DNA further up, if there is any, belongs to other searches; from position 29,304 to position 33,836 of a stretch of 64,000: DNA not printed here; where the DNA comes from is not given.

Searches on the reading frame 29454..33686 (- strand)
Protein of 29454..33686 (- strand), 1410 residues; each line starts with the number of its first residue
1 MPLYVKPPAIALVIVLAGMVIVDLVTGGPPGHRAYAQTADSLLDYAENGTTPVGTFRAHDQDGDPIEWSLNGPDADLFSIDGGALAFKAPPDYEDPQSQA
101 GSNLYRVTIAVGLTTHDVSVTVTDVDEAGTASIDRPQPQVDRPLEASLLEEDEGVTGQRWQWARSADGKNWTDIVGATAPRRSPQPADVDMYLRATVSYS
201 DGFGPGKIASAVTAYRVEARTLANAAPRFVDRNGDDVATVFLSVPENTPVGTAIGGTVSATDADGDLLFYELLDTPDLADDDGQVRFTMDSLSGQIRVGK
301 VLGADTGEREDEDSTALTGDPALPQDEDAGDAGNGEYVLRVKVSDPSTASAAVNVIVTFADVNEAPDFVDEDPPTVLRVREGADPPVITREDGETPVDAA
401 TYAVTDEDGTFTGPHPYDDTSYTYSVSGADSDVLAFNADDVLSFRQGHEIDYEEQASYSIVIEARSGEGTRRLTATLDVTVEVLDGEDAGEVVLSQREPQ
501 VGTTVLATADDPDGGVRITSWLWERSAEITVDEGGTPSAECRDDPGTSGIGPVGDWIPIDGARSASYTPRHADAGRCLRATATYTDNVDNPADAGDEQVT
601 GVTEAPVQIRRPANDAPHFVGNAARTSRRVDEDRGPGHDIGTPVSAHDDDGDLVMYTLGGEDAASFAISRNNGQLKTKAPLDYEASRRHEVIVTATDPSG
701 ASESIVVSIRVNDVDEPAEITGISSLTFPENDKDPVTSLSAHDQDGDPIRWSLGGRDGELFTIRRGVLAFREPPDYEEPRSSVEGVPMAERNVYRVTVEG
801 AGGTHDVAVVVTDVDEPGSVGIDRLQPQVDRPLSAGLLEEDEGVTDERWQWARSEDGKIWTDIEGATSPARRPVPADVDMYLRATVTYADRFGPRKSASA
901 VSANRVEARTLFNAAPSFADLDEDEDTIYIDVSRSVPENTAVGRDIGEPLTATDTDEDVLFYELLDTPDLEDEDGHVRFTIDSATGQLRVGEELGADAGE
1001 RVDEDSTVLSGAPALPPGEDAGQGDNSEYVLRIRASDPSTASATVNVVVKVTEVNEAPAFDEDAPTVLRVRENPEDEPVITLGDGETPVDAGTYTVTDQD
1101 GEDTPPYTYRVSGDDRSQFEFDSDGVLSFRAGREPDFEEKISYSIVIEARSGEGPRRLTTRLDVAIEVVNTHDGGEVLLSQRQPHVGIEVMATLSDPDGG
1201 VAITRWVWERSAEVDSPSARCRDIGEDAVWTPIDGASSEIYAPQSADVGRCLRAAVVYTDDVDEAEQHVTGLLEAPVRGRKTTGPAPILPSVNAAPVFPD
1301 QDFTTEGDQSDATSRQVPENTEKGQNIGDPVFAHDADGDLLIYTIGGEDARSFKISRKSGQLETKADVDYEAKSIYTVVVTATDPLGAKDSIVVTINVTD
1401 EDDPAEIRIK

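Call 64: search_protein_families(library=pfam, proteins=[window:29454-33686:-], max_evalue=0.00001)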
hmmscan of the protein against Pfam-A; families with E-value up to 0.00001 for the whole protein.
window:29454-33686:- (1410 aa): 3 families
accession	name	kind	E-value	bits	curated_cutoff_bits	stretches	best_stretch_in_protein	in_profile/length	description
PF00028.23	Cadherin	-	5.6e-46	155.3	28.8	2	1315-1398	3-92/93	Cadherin domain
PF16709.11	SCAB-Ig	-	6.6e-12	45.8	27.6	0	1231-1260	43-72/98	Ig domain of plant-specific actin-binding protein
PF25374.1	Cadherin_FAT4_N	-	3.8e-06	27.6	35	0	662-713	35-85/85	FAT4-like, N-terminal cadherin-like domain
